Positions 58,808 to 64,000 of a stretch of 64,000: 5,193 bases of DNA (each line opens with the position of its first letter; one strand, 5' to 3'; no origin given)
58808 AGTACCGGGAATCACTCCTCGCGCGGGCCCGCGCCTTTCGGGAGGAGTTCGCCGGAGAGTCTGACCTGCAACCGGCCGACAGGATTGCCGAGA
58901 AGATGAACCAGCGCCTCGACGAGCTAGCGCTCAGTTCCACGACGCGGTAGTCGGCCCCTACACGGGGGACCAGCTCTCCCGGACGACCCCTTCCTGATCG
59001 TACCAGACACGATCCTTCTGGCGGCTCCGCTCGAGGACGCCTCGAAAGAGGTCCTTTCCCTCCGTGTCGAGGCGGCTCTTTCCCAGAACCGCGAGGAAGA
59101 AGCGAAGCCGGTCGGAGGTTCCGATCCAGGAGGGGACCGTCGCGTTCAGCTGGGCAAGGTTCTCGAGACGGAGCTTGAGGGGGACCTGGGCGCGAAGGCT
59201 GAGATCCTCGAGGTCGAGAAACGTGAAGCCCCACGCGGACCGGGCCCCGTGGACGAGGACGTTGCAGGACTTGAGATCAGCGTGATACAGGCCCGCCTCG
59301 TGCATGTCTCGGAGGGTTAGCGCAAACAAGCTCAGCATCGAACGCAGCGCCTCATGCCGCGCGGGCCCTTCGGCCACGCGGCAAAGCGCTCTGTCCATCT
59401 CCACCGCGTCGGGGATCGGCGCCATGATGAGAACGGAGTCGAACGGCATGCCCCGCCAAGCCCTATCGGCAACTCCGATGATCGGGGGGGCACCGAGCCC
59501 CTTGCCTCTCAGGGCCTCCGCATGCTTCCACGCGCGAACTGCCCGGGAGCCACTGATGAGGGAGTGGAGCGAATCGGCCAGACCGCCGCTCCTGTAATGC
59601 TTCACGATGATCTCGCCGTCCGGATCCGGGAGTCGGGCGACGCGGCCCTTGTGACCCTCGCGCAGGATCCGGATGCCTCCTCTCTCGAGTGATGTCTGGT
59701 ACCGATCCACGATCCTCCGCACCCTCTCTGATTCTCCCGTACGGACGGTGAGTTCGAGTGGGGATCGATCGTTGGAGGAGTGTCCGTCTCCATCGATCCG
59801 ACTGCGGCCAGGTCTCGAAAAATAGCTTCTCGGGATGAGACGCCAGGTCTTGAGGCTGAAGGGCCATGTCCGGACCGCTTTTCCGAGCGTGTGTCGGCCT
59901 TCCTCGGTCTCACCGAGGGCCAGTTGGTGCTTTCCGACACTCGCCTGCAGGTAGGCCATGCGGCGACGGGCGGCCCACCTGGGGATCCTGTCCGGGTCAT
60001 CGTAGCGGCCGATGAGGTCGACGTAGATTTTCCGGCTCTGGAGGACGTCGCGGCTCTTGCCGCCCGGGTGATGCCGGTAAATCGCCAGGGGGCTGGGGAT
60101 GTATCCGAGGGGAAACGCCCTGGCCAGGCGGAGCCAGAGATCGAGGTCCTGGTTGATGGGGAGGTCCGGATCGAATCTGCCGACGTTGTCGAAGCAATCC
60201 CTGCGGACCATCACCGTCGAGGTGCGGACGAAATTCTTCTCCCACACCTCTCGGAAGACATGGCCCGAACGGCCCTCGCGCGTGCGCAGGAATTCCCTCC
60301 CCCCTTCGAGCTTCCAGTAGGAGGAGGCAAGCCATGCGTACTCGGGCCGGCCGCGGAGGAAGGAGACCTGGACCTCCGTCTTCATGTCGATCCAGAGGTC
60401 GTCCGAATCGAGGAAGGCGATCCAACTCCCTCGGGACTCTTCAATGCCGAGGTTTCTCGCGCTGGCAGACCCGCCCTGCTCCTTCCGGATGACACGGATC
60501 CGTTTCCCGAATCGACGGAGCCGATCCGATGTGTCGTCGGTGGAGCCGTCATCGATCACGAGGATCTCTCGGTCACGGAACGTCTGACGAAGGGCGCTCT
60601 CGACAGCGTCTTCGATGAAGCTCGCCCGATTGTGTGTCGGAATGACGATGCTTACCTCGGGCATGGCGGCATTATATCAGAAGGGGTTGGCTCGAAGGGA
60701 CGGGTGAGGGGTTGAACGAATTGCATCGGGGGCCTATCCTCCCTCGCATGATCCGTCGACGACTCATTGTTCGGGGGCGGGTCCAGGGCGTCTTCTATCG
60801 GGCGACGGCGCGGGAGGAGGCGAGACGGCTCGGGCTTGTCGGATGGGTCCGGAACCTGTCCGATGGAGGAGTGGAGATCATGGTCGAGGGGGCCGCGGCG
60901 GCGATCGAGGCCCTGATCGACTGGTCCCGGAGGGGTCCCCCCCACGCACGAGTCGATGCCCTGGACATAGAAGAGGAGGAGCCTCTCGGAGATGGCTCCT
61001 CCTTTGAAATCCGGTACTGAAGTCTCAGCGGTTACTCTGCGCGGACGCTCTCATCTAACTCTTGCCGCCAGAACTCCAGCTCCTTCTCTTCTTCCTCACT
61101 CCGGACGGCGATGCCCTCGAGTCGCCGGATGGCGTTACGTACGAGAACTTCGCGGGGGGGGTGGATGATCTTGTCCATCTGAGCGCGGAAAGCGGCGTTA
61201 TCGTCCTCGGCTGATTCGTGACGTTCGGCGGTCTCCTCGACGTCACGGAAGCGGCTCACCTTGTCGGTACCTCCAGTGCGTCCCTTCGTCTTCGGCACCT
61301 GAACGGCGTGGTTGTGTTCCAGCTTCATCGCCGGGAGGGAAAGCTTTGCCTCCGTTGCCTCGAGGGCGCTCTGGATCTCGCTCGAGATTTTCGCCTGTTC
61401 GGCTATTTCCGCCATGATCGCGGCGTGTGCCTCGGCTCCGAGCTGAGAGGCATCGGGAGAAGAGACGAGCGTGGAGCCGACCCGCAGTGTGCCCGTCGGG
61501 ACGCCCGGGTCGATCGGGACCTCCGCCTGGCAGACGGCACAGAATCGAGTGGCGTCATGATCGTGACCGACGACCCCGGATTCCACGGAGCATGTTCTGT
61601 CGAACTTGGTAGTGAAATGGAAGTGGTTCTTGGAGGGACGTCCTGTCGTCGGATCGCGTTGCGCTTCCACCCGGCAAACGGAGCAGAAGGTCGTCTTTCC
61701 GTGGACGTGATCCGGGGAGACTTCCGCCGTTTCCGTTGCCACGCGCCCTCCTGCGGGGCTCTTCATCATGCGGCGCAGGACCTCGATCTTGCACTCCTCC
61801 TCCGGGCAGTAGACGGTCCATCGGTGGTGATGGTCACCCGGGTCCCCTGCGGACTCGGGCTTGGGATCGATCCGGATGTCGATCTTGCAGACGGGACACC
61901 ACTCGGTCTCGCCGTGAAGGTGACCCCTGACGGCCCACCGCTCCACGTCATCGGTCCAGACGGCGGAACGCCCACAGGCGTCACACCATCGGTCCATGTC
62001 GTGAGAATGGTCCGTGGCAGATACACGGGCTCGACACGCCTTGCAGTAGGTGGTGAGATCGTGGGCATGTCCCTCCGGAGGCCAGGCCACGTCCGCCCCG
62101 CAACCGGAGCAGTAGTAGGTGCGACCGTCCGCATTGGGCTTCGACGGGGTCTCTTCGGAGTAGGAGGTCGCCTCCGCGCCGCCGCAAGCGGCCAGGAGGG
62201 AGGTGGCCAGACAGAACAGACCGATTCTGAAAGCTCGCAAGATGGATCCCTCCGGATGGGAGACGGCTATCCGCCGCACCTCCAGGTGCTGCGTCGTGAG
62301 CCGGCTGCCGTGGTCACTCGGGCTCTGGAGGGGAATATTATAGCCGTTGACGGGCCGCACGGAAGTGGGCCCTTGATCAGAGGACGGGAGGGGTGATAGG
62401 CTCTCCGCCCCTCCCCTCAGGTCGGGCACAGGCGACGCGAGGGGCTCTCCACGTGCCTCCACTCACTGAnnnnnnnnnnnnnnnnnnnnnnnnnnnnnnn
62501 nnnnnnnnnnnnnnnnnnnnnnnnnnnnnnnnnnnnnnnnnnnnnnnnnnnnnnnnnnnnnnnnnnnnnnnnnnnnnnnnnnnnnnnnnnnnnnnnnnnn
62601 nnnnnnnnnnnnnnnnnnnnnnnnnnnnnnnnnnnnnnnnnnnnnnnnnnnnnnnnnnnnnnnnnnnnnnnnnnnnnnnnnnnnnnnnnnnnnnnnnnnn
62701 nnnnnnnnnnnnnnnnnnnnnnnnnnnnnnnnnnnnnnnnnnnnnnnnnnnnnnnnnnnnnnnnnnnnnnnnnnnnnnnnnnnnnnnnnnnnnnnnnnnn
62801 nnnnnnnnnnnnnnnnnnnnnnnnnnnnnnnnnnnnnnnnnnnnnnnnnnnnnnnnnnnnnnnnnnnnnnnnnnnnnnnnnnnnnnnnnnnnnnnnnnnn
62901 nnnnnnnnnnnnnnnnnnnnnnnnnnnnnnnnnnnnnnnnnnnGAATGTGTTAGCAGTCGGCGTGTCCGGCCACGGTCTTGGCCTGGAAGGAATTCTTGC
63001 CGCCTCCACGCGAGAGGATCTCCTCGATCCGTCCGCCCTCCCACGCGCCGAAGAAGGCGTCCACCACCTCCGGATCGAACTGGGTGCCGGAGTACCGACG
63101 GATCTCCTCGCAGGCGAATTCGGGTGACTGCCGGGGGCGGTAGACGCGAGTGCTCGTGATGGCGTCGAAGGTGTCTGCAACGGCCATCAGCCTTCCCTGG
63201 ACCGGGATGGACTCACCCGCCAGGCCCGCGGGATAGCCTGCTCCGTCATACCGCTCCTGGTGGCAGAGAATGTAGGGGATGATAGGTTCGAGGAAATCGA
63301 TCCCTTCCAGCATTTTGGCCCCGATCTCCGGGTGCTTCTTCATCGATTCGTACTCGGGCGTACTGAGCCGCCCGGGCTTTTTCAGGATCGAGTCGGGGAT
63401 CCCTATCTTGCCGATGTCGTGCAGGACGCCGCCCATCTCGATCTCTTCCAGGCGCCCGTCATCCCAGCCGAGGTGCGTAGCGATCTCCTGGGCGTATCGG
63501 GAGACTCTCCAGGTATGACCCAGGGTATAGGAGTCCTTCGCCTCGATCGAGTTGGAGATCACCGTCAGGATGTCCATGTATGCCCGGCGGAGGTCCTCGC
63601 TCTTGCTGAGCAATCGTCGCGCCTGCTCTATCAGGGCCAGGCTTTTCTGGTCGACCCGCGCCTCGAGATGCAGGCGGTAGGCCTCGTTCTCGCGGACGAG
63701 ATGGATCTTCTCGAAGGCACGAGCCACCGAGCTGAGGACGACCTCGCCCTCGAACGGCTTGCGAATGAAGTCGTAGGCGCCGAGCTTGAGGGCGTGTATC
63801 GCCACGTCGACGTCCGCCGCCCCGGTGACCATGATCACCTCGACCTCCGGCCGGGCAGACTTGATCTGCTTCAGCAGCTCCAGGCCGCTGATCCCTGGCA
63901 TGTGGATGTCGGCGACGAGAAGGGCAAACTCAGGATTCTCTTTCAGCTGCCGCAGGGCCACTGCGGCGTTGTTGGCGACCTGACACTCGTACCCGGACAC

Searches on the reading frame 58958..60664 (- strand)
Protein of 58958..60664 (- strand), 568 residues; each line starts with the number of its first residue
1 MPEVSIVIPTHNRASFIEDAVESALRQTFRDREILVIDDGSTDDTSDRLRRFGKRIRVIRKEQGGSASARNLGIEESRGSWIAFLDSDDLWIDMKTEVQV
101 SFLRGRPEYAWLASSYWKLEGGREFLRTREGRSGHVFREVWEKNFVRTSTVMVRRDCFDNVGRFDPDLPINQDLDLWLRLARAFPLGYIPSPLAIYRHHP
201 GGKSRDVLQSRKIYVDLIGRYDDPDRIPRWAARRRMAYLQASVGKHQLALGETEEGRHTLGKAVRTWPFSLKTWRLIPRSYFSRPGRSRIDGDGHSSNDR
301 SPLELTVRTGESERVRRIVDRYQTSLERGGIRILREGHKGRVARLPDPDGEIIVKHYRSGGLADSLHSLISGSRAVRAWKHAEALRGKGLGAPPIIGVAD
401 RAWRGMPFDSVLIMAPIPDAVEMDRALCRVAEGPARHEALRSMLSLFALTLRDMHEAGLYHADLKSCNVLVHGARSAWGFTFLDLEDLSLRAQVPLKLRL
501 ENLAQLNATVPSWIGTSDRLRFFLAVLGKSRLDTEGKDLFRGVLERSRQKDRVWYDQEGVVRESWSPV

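Call 4: search_protein_families(library=pfam, proteins=[window:58958-60664:-], max_evalue=0.01)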
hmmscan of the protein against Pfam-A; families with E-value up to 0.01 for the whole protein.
window:58958-60664:- (568 aa): 5 families
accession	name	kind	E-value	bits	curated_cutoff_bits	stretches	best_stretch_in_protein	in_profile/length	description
PF00535.33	Glycos_transf_2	-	1.3e-31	110.2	23.3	1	5-155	1-161/168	Glycosyl transferase family 2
PF13641.12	Glyco_tranf_2_3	-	4.5e-15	56.7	27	1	2-183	1-197/230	Glycosyltransferase like family 2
PF10111.15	Glyco_tranf_2_2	-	2.4e-14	53.9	27.3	1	5-199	1-218/276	Glycosyltransferase like family 2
PF06293.20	Kdo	-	2.3e-13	50.5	21.3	1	354-508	32-188/207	Lipopolysaccharide kinase (Kdo/WaaP) family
PF13704.12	Glyco_tranf_2_4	-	0.00038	21.3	27.5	1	12-90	2-83/98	Glycosyl transferase family 2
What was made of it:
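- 58958..60664 (-): GT2 glycosyltransferase fused to a Kdo/WaaP-type sugar kinase. PF00535 at 1.3e-31 and PF06293 at 2.3e-13 (call 4).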

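Call 41: search_protein_families(library=ncbifam, proteins=[window:58958-60664:-], max_evalue=0.001)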
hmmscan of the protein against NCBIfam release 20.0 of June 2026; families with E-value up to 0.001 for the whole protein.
window:58958-60664:- (568 aa): 24 families
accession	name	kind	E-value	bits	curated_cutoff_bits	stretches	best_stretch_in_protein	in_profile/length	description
NF047683.1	TeichurnBiosyTuaG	equivalog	2e-32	112.8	400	1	2-183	6-189/252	teichuronic acid biosynthesis protein TuaG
TIGR03965.1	mycofact_glyco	equivalog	2.9e-23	82.5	280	2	2-88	74-164/467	mycofactocin biosynthesis glycosyltransferase MftF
NF041875.1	EPS_EpsD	equivalog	5.3e-22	78.6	370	1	4-88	1-89/325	exopolysaccharide biosynthesis glycosyltransferase EpsD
NF053739.1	GlytfEpsEBac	equivalog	2.8e-18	65.9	450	1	2-184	1-189/265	glycosyltransferase EpsE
TIGR04283.1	glyco_like_mftF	equivalog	4.1e-18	65.8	182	1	4-192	1-181/221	TIGR04283 family arsenosugar biosynthesis glycosyltransferase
NF007482.0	PRK10073.1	equivalog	6.9e-18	64.7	423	1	2-90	6-97/334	glycosyltransferase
TIGR03937.1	PgaC_IcaA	equivalog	2.8e-15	56.2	422.3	1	2-93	45-140/407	poly-beta-1,6-N-acetyl-D-glucosamine synthase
NF050050.1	ProtGlycPglI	equivalog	4.1e-15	55.9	500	1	1-95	1-100/306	GalNAc(5)-diNAcBac-PP-undecaprenol beta-1,3-glucosyltransferase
NF038302.1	EPS_HpsE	equivalog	4.2e-11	42.4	300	1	3-92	2-100/307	hormogonium polysaccharide biosynthesis glycosyltransferase HpsE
TIGR04017.1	WcaA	equivalog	5.3e-11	42.6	495.75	1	2-181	5-189/279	colanic acid biosynthesis glycosyltransferase WcaA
NF007453.0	PRK10018.1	equivalog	5.4e-11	42.7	382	1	2-181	6-190/280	colanic acid biosynthesis glycosyltransferase WcaA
NF038299.1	EPS_HpsN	equivalog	1.1e-09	37.8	425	1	2-88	1-91/317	hormogonium polysaccharide biosynthesis glycosyltransferase HpsN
NF041394.1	GtaseAglG_Halo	equivalog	4.7e-09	35.9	440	1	3-90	2-94/304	glucosyl-dolichyl phosphate glucuronosyltransferase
NF002475.0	PRK01723.1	equivalog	1.2e-08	34.3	142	1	349-505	56-206/241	3-deoxy-D-manno-octulosonic acid kinase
NF011703.0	PRK15123.1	equivalog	6.2e-07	28.5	170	1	366-524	62-229/268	lipopolysaccharide core heptose(I) kinase RfaP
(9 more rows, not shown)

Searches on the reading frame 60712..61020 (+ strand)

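Call 10: search_protein_families(library=pfam, proteins=[window:60712-61020:+], max_evalue=0.01)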
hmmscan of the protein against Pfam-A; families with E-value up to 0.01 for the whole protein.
window:60712-61020:+ (102 aa): 1 family
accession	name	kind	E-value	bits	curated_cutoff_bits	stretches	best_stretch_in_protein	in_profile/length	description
PF00708.24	Acylphosphatase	-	1.1e-25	90.1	22.5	1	17-100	2-85/85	Acylphosphatase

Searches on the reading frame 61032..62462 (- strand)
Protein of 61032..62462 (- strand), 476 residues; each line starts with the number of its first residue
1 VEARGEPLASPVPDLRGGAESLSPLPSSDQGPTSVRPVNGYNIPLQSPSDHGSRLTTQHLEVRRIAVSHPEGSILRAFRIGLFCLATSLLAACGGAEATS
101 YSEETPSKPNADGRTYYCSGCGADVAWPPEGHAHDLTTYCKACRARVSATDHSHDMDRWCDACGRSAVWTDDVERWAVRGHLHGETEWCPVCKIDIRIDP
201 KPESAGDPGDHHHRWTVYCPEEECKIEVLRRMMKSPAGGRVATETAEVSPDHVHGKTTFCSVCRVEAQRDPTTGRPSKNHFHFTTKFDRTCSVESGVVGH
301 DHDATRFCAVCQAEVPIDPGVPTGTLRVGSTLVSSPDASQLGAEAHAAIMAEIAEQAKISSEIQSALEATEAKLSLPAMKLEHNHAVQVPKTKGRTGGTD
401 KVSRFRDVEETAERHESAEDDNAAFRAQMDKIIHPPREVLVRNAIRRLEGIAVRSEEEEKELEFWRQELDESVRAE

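Call 4: search_protein_families(library=pfam, proteins=[window:61032-62462:-], max_evalue=0.01)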
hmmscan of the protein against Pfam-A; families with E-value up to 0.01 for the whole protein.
window:61032-62462:- (476 aa): 1 family
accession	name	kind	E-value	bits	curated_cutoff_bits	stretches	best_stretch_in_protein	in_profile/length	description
PF12773.13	DZR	-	0.0052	17.4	27.3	0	116-164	13-45/45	Double zinc ribbon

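Call 41: search_protein_families(library=ncbifam, proteins=[window:61032-62462:-], max_evalue=0.001)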
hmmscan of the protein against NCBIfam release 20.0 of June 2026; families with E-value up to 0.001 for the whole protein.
window:61032-62462:- (476 aa): 0 families

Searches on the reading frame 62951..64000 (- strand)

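Call 4: search_protein_families(library=pfam, proteins=[window:62951-64000:-], max_evalue=0.01)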
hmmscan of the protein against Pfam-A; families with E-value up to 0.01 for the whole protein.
window:62951-64000:- (349 aa): 4 families
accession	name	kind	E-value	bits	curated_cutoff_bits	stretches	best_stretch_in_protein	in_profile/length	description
PF13487.12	HD_5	-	1.6e-41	142.3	27.2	1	147-312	2-170/170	HD domain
PF01966.28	HD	-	3e-21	76.3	22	1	160-280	2-115/116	HD domain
PF00072.30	Response_reg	-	1.7e-20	73.7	30.2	1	2-90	21-108/111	Response regulator receiver domain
PF08668.18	HDOD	-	0.0014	18.6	22.9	1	161-204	97-138/196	HDOD domain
